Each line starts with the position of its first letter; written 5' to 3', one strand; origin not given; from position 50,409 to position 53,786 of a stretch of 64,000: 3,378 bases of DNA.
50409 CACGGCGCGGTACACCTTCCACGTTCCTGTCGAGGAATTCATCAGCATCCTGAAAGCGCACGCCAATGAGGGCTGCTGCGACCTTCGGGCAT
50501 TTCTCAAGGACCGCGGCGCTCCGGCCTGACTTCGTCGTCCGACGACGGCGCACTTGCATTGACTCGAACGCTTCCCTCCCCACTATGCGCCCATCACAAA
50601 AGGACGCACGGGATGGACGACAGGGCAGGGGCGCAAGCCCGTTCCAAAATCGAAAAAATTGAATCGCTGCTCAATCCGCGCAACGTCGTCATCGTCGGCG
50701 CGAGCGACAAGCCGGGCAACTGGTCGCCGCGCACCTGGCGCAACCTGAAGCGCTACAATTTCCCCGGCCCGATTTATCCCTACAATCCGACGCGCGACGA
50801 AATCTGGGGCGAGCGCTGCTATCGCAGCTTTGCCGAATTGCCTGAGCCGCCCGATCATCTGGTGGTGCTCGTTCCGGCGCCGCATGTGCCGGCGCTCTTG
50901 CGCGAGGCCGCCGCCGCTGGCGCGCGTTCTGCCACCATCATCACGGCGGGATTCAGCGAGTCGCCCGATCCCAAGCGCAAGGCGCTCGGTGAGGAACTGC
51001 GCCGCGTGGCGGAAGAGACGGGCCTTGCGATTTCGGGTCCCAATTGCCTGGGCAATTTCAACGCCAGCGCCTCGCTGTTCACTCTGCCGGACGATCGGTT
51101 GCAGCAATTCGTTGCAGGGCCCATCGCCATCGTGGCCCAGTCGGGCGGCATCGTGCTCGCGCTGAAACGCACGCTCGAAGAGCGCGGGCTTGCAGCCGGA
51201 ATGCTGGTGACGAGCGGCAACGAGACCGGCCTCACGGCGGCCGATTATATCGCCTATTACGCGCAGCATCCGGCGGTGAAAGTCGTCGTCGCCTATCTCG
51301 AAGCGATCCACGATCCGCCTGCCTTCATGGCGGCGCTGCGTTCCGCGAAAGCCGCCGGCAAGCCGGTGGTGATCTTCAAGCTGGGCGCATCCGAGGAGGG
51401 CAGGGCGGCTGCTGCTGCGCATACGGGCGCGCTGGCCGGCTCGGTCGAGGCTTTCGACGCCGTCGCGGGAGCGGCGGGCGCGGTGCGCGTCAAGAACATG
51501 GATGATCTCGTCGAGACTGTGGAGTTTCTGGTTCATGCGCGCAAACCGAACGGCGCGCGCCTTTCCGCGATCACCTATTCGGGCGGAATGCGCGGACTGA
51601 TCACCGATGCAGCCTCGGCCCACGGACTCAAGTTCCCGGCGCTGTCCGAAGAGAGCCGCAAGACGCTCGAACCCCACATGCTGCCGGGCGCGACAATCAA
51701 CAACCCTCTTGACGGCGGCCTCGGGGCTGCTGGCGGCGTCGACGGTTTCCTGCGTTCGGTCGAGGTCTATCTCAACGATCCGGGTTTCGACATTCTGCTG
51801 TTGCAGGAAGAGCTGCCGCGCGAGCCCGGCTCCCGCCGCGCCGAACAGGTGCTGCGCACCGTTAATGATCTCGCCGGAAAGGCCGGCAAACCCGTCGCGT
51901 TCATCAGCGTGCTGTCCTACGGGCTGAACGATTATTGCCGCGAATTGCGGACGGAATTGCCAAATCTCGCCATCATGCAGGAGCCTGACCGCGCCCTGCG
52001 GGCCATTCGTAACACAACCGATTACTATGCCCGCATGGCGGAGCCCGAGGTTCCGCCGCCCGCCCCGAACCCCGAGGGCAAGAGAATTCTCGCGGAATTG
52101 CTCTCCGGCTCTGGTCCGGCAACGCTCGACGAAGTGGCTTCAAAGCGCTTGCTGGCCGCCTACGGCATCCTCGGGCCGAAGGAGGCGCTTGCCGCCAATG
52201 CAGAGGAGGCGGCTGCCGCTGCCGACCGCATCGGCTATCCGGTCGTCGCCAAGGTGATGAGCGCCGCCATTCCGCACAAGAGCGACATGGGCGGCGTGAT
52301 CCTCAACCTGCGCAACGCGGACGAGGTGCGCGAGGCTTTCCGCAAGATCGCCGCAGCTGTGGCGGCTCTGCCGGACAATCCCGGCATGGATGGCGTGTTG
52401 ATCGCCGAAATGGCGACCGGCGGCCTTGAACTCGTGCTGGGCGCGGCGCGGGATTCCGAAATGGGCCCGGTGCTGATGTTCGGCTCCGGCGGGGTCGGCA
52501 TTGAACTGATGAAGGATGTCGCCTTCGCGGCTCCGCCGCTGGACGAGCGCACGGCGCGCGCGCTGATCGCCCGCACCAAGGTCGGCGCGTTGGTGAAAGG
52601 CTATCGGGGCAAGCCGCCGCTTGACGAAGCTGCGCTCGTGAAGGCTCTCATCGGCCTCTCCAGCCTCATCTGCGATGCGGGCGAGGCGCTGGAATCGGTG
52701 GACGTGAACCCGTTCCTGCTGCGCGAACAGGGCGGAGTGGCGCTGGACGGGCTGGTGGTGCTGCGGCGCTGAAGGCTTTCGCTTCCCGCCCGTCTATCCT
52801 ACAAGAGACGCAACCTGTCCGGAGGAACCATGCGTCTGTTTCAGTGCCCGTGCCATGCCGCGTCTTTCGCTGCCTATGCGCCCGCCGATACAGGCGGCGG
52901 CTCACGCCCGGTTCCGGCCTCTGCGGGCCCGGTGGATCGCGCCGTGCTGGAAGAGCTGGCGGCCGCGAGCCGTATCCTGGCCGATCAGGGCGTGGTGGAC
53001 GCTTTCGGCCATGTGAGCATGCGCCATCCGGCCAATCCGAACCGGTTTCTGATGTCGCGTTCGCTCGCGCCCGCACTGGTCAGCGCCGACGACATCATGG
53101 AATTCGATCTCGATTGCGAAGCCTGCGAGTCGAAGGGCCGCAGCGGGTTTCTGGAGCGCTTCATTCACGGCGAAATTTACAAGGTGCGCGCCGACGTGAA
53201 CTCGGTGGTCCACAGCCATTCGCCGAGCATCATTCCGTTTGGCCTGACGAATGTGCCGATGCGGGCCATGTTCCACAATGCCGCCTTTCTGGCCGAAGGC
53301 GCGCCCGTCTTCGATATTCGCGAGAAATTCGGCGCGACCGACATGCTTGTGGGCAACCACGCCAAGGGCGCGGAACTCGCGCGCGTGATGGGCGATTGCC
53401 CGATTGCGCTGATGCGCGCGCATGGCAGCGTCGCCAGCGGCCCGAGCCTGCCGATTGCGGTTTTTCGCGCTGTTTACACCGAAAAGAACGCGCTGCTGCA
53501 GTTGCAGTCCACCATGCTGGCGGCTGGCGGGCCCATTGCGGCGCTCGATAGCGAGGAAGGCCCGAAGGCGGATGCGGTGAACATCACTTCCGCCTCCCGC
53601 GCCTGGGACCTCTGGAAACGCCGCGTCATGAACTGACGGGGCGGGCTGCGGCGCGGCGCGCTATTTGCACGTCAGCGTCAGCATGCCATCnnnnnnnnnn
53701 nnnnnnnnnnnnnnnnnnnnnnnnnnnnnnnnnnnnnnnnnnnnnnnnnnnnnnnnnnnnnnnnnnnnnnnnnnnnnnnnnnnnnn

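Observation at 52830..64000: Candidate undescribed catabolic operon: decarboxylase-like aldolase, 2 PuuE-type amidohydrolases, ABC importer, 2 unknown alpha/beta-hydrolases, SDR, DUF1993, CoA transferase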

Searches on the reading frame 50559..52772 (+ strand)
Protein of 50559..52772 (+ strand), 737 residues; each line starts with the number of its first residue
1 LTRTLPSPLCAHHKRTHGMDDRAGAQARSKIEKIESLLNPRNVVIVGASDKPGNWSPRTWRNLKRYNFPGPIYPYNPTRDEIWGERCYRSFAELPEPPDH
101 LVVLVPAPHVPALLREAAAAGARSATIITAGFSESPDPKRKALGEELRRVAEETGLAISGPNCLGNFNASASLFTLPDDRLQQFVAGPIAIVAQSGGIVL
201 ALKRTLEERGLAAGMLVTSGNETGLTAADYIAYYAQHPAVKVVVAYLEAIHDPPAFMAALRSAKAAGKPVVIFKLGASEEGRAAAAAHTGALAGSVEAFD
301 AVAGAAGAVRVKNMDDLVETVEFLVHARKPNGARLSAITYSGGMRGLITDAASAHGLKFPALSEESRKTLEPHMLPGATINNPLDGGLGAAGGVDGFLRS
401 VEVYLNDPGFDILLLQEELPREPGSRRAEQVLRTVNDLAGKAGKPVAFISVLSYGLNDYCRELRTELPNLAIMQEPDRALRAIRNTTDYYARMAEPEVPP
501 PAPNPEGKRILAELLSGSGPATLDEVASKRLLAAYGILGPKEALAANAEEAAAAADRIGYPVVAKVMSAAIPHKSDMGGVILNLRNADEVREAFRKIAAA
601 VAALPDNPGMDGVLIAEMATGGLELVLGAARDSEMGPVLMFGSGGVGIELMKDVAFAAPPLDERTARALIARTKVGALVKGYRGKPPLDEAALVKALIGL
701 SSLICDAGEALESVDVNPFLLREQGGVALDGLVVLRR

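Call 11: search_protein_families(library=pfam, proteins=[window:50559-52772:+], max_evalue=0.01)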
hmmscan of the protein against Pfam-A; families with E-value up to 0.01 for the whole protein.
window:50559-52772:+ (737 aa): 5 families
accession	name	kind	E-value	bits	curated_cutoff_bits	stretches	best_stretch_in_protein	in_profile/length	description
PF13549.11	ATP-grasp_5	-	1.7e-67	227.4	27.6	1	520-735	7-221/221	ATP-grasp domain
PF13607.11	Succ_CoA_lig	-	3.1e-39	134.3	27.4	1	186-324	1-138/138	Succinyl-CoA ligase like flavodoxin domain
PF13380.12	CoA_binding_2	-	2.6e-25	89.6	22.8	1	41-165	1-112/116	CoA binding domain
PF02629.25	CoA_binding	-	9.5e-07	29.9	22.3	1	40-131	3-97/97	CoA binding domain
PF08442.15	ATP-grasp_2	-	0.0034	17.4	29.5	1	523-649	2-133/202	ATP-grasp domain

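Call 55: search_protein_families(library=ncbifam, proteins=[window:50559-52772:+], max_evalue=0.00001)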
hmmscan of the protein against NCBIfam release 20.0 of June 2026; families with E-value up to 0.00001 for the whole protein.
window:50559-52772:+ (737 aa): 8 families
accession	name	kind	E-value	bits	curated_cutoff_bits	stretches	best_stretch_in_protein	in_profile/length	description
NF045494.1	AcCoALig_Archglob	equivalog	4.4e-104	349.2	1200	2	30-489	214-662/665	acetate--CoA ligase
NF045492.1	HydPropCoALig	equivalog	1.7e-103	347.3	1300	2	20-414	234-626/700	3-hydroxypropionate--CoA ligase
NF045493.1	HydDutCoALig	equivalog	1.4e-101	341.2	1300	2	36-385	5-352/698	4-hydroxybutyrate--CoA ligase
TIGR02717.1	AcCoA-syn-alpha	equivalog_domain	2.9e-86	289.9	567.15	1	35-489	2-446/447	acetate--CoA ligase alpha subunit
NF004230.0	PRK05678.1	equivalog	4.7e-07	29.3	336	1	101-293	69-252/291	succinate--CoA ligase subunit alpha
NF010623.0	PRK14016.1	subfamily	4.9e-07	28.3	877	1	524-599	214-284/871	cyanophycin synthetase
TIGR01019.1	sucCoAalpha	subfamily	5.4e-06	26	353.2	0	102-321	68-282/286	succinate--CoA ligase subunit alpha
TIGR02068.2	cya_phycin_syn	equivalog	9.6e-06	23.9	850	0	524-599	213-283/862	cyanophycin synthetase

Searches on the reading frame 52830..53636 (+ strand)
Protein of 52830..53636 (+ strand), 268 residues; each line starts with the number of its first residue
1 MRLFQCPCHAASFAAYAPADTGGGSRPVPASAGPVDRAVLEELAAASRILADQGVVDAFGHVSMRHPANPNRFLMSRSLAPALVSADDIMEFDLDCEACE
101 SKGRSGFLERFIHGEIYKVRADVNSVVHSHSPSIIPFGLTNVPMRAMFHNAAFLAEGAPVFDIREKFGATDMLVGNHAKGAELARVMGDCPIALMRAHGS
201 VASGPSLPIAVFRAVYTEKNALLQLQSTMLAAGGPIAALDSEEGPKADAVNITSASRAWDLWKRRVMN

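Call 5: search_protein_families(library=pfam, proteins=[window:52830-53636:+], max_evalue=0.01)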
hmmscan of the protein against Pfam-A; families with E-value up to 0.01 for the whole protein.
window:52830-53636:+ (268 aa): 1 family
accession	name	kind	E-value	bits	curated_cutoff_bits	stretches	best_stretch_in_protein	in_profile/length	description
PF00596.27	Aldolase_II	-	1e-24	87.9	22.2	1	41-225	1-183/183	Class II Aldolase and Adducin N-terminal domain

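Call 6: search_protein_families(library=ncbifam, proteins=[window:52830-53636:+], max_evalue=0.01)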
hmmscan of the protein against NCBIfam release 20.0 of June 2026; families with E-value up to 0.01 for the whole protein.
window:52830-53636:+ (268 aa): 20 families
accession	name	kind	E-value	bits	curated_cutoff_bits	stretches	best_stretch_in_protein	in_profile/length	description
NF053537.1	DhpthDcsPhtC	equivalog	3e-23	82.4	200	1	42-243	3-207/232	3,4-dihydroxyphthalate decarboxylase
NF004855.0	PRK06208.1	subfamily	7e-15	55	255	1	41-245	45-242/274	class II aldolase/adducin family protein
NF005484.0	PRK07090.1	equivalog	2e-14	53.6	261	1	39-250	31-233/260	aldolase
NF005068.0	PRK06486.1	equivalog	7.5e-13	48.3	269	1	40-240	28-223/262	aldolase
NF005186.0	PRK06661.1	equivalog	8.4e-13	48.5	339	1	39-225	6-188/235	hypothetical protein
NF005451.0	PRK07044.1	subfamily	3.7e-12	45.8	207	1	35-238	18-215/256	aldolase II superfamily protein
NF005123.0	PRK06557.1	subfamily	5.4e-09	36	251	1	50-236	23-204/223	L-ribulose-5-phosphate 4-epimerase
NF005689.0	PRK07490.1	equivalog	6.3e-09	35.4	260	1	41-241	16-211/248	hypothetical protein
NF053831.1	RU1PAldHalo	equivalog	4.8e-08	32.7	300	1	85-231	48-186/208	ribulose-1-phosphate aldolase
NF006208.0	PRK08333.1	equivalog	4.1e-07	29.8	267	1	37-226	3-182/189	aldolase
NF006672.0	PRK09220.1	equivalog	4.8e-07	29.4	226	1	38-133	10-104/209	methylthioribulose 1-phosphate dehydratase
NF004527.0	PRK05874.1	equivalog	6.4e-07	29.1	308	1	38-236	7-196/218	L-fuculose-phosphate aldolase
NF040649.1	FucA_Meth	equivalog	6.9e-07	29.4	250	1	54-221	18-170/179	L-fuculose phosphate aldolase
NF006413.0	PRK08660.1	equivalog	7.2e-07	29.2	203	1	40-220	3-170/184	aldolase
NF005984.0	PRK08087.1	subfamily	5.2e-05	23.1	264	1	88-243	54-198/215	L-fuculose-phosphate aldolase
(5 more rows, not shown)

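Call 16: search_solved_structures(query=window:52830-53636:+, max_evalue=0.001)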
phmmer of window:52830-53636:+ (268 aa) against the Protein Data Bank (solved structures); distinct sequences matched with E-value up to 0.001: 13.
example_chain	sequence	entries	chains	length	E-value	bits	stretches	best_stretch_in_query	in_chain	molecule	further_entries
2z7b_A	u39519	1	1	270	9e-49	169.4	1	36-266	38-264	Mlr6791 protein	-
8iqa_A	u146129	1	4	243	3.3e-13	52.8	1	35-265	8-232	Aldolase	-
8il8_A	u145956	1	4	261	3.3e-13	52.8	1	34-265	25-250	Aldolase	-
8ix6_A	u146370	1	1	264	7.1e-11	45.2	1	36-247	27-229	Aldolase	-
4xxf_A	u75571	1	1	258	6.1e-08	35.6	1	33-233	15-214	Fuculose-1-phosphate aldolase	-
9m09_A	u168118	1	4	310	6.4e-07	32.2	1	37-236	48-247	TqaM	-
9m0a_B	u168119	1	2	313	6.9e-07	32.1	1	38-236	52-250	TqaM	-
8iah_3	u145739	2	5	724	3.7e-06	29.7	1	61-236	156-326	Beta-adducin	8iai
3ocr_A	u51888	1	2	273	9.2e-06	28.5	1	17-214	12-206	Class II aldolase/adducin domain protein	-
7x78_A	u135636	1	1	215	3.3e-05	26.6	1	47-242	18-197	L-fuculose phosphate aldolase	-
9n43_A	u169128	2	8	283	4.8e-05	26.1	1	40-235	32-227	Class II aldolase/adducin N-terminal domain-containing protein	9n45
2irp_A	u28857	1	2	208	0.00021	24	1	40-136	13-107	Putative aldolase class 2 protein aq_1979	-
9ryg_A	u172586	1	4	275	0.00035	23.3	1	64-216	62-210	Decarboxylase NovR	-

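Call 79: search_solved_structures(query=window:52830-53636:+, max_evalue=1e-20, show_alignments=1)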
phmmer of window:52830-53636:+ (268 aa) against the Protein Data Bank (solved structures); distinct sequences matched with E-value up to 1e-20: 1.
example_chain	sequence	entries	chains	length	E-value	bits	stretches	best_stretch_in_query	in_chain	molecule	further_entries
2z7b_A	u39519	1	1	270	9e-49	169.4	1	36-266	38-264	Mlr6791 protein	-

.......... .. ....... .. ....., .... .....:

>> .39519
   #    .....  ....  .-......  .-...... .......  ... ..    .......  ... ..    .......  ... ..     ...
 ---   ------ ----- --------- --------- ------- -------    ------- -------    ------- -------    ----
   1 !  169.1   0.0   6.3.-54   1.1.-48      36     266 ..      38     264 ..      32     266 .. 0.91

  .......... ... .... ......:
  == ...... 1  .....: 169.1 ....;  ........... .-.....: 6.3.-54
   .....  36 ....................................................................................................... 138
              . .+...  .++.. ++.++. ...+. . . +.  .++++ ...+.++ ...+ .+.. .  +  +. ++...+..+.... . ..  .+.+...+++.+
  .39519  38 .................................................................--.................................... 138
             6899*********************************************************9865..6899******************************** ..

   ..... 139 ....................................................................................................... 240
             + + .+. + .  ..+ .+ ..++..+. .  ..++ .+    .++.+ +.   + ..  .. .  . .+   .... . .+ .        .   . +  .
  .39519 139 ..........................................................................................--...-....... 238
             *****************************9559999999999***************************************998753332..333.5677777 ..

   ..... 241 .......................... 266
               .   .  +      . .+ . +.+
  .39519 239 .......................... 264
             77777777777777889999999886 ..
